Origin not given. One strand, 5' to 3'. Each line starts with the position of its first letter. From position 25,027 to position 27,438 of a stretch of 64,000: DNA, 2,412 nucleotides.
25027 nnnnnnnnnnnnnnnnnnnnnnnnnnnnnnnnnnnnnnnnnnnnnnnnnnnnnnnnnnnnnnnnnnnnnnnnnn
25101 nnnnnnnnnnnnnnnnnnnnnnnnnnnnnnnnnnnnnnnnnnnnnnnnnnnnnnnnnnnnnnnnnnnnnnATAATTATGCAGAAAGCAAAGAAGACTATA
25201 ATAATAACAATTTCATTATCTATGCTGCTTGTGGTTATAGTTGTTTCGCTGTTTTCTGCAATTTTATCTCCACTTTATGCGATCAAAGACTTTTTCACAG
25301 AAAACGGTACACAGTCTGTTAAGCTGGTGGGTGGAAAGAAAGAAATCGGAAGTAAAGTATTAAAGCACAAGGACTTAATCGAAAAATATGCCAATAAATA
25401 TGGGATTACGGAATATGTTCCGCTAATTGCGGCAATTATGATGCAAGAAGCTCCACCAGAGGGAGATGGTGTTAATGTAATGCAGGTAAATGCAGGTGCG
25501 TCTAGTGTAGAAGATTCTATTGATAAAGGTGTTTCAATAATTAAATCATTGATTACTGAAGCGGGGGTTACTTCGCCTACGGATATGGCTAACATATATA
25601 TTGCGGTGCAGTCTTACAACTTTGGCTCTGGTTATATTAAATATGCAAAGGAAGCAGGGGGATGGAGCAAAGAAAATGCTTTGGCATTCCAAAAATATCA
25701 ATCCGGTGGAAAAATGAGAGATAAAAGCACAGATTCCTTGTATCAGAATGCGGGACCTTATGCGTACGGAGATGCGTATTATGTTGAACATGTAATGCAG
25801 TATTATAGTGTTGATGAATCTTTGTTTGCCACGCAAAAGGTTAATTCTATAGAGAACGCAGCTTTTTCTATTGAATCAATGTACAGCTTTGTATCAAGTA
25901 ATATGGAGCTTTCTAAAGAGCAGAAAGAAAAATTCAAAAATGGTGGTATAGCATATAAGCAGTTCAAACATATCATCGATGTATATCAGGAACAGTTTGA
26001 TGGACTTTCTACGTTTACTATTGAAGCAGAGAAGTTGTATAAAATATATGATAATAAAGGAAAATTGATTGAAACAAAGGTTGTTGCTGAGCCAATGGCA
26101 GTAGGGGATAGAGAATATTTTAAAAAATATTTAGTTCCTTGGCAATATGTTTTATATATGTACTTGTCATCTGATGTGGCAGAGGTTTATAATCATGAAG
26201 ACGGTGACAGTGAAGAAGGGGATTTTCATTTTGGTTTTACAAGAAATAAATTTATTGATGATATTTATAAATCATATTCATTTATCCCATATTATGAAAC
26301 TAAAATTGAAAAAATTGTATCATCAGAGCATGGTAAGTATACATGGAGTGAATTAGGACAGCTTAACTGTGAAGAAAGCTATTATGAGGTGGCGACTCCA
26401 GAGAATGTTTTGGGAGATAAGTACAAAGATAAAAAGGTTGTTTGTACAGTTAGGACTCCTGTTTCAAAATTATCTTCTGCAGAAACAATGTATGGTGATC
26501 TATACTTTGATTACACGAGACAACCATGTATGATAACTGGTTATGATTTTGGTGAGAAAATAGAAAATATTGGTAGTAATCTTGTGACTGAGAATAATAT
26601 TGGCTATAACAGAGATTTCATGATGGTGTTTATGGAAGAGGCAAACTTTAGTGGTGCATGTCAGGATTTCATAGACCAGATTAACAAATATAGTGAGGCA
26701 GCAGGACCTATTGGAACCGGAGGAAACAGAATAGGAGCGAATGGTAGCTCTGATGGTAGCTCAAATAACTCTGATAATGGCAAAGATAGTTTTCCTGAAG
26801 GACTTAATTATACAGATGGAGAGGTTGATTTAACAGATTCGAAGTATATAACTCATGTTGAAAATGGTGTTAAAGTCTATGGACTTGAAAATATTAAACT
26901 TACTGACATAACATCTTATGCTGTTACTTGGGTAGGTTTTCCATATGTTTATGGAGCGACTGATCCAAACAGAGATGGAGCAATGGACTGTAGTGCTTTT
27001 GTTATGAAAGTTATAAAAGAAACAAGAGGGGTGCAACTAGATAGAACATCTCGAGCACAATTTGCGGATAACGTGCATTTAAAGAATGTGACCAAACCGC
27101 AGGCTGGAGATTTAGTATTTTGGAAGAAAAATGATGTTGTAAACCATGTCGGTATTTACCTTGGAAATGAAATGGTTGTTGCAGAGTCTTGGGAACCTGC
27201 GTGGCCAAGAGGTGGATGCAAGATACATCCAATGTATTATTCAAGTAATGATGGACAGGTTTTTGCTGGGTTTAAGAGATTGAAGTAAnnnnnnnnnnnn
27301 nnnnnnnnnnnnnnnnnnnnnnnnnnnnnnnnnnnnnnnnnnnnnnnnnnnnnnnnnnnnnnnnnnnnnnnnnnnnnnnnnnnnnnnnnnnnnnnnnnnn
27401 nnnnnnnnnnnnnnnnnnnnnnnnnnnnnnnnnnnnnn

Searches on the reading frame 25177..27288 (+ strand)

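Call 57: search_protein_families(library=pfam, proteins=[window:25177-27288:+], max_evalue=0.001)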
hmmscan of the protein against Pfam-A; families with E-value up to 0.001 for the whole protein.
window:25177-27288:+ (703 aa): 3 families
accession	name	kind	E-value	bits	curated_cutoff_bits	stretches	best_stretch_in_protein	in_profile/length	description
PF13702.11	Lysozyme_like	-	1.5e-24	86.9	25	1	60-210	3-165/165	Lysozyme-like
PF00877.26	NLPC_P60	-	2.2e-18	66.6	23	1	587-670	1-80/105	NlpC/P60 family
PF05257.22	CHAP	-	0.00055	20.8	26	0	604-660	10-65/81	CHAP domain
